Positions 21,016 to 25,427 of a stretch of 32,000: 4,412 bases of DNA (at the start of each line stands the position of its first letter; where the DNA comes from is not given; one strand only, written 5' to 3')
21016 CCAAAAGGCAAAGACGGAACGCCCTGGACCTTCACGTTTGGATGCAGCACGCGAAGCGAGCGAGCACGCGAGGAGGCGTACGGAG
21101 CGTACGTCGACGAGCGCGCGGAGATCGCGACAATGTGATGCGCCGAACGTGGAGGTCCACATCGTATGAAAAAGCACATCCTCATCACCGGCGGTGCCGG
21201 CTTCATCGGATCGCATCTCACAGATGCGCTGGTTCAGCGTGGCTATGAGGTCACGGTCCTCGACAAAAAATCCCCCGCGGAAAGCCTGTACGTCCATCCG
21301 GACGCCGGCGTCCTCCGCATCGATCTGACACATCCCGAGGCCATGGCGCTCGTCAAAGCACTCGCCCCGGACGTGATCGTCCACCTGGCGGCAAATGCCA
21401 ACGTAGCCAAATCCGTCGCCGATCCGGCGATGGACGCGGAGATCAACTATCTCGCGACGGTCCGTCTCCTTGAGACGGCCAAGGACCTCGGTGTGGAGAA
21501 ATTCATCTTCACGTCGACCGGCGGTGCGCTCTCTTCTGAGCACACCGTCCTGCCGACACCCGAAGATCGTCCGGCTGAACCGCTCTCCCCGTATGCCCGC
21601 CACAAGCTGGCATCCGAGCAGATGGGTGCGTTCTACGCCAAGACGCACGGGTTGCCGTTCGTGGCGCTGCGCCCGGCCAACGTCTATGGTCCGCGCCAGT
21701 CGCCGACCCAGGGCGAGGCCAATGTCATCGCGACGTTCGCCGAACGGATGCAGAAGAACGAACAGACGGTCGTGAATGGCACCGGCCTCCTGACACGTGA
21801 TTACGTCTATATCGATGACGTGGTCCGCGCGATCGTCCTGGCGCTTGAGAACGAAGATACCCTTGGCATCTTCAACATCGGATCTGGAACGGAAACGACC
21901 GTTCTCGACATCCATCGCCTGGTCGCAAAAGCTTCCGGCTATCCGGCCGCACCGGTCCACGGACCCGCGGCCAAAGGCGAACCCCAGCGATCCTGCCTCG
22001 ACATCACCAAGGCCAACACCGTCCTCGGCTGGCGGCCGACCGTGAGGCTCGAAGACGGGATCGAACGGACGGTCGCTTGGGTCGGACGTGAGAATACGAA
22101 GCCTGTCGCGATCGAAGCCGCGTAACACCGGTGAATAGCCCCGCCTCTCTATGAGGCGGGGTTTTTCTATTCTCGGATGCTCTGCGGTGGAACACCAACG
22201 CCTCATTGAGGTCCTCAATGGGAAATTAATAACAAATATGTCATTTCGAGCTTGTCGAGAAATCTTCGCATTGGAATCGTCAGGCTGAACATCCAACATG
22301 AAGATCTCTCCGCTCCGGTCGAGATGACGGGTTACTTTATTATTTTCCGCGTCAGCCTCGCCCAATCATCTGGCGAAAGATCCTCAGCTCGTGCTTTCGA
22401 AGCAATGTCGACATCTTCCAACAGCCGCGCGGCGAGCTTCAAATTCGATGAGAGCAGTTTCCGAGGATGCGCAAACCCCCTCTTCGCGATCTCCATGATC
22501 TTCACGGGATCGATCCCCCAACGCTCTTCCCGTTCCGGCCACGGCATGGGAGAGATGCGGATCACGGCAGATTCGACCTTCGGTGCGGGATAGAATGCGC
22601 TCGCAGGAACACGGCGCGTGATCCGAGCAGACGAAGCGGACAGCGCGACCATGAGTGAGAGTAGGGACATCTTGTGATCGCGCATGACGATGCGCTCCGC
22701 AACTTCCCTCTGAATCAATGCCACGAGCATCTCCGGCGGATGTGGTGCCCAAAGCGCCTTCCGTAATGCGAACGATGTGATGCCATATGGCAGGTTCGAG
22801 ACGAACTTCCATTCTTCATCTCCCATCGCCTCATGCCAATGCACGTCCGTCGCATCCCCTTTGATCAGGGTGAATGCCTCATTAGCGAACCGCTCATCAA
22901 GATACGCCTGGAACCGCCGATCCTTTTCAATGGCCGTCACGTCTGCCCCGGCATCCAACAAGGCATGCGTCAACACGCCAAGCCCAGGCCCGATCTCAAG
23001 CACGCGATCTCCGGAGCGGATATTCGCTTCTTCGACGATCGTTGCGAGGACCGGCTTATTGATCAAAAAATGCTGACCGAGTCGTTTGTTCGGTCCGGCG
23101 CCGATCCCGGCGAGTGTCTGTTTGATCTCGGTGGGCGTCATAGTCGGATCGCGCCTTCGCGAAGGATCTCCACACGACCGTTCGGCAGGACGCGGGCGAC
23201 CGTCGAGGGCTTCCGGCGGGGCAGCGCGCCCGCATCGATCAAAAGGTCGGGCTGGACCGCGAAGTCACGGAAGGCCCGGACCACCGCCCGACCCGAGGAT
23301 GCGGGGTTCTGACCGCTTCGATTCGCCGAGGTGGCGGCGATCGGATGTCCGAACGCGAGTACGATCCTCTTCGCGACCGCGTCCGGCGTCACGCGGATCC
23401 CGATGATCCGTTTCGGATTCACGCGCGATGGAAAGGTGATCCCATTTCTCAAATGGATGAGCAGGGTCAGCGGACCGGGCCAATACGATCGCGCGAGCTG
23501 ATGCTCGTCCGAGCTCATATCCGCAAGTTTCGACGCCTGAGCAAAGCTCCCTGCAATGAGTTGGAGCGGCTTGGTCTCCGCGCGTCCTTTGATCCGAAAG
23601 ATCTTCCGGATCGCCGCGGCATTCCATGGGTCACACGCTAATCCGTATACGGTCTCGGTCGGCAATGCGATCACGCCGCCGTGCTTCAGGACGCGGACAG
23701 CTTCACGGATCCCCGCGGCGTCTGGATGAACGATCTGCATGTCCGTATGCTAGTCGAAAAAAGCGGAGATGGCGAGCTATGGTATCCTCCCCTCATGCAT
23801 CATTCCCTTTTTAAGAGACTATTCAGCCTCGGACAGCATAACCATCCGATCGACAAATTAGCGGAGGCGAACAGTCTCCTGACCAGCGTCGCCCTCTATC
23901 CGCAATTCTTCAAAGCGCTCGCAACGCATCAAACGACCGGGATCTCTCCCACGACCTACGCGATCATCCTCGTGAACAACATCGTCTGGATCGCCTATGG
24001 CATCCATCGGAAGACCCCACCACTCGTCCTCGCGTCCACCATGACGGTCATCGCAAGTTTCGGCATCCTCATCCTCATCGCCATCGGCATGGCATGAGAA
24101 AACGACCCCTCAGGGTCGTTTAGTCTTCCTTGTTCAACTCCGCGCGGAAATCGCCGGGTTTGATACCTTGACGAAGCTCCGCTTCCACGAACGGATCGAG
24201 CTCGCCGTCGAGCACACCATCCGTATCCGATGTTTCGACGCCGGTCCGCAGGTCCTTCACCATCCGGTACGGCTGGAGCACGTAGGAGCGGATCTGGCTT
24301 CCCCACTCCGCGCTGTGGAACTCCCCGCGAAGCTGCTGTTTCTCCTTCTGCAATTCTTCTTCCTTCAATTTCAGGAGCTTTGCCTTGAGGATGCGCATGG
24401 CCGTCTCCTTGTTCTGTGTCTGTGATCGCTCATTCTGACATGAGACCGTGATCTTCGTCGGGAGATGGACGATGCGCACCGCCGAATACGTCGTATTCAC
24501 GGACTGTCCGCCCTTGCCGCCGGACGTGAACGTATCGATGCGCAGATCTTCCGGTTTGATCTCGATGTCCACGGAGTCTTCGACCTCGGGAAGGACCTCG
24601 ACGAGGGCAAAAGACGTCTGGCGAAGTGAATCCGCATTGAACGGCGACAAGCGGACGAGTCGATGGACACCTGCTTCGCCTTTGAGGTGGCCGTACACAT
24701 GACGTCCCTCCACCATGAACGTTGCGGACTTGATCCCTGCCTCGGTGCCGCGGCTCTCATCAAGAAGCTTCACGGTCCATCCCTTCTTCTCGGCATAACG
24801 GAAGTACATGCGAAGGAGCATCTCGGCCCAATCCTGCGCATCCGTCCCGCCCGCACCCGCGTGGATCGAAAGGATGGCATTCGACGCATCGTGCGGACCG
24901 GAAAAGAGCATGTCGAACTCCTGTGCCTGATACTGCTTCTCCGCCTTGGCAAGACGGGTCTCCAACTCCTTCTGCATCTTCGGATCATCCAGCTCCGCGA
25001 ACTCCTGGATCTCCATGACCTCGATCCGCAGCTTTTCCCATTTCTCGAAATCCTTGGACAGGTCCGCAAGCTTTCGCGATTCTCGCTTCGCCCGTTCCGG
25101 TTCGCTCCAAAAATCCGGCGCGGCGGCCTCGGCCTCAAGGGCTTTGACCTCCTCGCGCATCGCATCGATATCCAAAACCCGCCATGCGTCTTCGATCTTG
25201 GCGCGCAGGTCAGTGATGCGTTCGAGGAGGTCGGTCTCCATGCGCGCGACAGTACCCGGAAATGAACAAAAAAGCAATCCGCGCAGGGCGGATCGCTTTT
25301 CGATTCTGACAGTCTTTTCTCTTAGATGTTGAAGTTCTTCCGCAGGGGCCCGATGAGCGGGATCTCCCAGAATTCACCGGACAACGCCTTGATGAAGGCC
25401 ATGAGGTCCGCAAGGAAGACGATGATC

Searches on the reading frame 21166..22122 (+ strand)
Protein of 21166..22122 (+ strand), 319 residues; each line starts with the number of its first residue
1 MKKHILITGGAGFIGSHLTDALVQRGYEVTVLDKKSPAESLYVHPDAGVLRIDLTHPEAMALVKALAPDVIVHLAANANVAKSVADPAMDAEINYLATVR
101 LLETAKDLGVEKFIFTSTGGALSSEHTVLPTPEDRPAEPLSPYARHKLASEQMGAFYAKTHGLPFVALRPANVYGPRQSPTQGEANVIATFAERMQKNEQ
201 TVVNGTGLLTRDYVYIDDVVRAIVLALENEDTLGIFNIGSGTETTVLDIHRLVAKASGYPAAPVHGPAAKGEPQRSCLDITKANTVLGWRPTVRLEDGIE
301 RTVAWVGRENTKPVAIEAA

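Call 19: search_protein_families(library=pfam, proteins=[window:21166-22122:+], max_evalue=0.001)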
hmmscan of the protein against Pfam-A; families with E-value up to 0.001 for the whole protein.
window:21166-22122:+ (319 aa): 8 families
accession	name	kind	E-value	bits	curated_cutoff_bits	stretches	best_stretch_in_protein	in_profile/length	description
PF01370.27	Epimerase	-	9.6e-62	208.9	20.9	1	5-239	1-240/240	NAD dependent epimerase/dehydratase family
PF16363.11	GDP_Man_Dehyd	-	3.4e-52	178.4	27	1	6-302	1-332/332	GDP-mannose 4,6 dehydratase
PF01073.25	3Beta_HSD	-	2.3e-22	79.8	22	1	6-228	1-230/280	3-beta hydroxysteroid dehydrogenase/isomerase family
PF04321.23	RmlD_sub_bind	-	8.6e-22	78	27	1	4-291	2-271/287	RmlD substrate binding domain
PF07993.18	NAD_binding_4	-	6.2e-13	48.9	20.1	1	68-223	89-258/258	Male sterility protein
PF13460.12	NAD_binding_10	-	6.4e-13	49.4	27.2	1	9-174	1-147/184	NAD(P)H-binding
PF02719.21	Polysacc_synt_2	-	1.9e-11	44.2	20.2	1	5-259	1-249/293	Polysaccharide biosynthesis protein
PF05368.20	NmrA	-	1e-08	35.6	27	1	1-129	1-118/298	NmrA-like family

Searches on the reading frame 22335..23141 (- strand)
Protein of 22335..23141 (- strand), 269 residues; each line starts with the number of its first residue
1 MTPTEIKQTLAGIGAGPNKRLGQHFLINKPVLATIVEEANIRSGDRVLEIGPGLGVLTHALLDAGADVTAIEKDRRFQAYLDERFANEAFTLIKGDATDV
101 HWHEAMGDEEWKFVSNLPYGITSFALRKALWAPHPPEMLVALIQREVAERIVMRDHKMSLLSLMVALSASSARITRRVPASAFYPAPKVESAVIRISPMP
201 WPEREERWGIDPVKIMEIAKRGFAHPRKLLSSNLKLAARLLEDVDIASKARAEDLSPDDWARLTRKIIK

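Call 19: search_protein_families(library=pfam, proteins=[window:22335-23141:-], max_evalue=0.001)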
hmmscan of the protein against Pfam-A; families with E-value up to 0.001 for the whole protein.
window:22335-23141:- (269 aa): 2 families
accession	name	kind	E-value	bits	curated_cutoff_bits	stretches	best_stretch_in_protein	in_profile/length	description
PF00398.26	RrnaAD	-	4.7e-40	137.8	24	1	18-266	5-260/263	Ribosomal RNA adenine dimethylase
PF13649.12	Methyltransf_25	-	0.00049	21.2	27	0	47-104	1-62/97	Methyltransferase domain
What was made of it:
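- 22332..23141 (-): ksgA/rsmA (16S rRNA dimethyladenosine transferase), the conserved convergent downstream neighbour. In this window an epimerase gene (21166-22125) is inserted in between. Pfam RrnaAD, E 4.7e-40 (call 19).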

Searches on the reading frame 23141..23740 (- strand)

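Call 19: search_protein_families(library=pfam, proteins=[window:23141-23740:-], max_evalue=0.001)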
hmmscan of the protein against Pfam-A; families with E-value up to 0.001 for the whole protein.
window:23141-23740:- (200 aa): 1 family
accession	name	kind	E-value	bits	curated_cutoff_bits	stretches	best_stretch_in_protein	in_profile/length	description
PF01300.24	Sua5_yciO_yrdC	-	1.5e-45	155.3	25.1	1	17-196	2-178/178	Telomere recombination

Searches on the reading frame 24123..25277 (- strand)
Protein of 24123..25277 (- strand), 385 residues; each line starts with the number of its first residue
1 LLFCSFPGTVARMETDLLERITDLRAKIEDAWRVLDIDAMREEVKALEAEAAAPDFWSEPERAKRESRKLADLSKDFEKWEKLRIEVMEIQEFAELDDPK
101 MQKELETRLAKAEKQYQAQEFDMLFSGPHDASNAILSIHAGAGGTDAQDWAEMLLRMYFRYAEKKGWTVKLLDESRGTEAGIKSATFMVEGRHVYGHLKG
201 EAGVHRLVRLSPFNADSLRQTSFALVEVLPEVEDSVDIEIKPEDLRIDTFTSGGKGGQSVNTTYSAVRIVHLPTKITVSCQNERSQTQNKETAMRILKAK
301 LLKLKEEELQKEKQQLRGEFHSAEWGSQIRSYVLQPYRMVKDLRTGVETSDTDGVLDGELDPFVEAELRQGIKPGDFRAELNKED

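Call 19: search_protein_families(library=pfam, proteins=[window:24123-25277:-], max_evalue=0.001)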
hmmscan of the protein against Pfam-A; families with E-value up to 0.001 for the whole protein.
window:24123-25277:- (385 aa): 2 families
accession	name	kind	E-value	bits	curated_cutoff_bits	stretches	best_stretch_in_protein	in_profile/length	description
PF03462.23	PCRF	-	1.6e-54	185.1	24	1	40-226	1-194/194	PCRF domain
PF00472.26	RF-1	-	3.7e-39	133.7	35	1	235-344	2-116/116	RF-1 domain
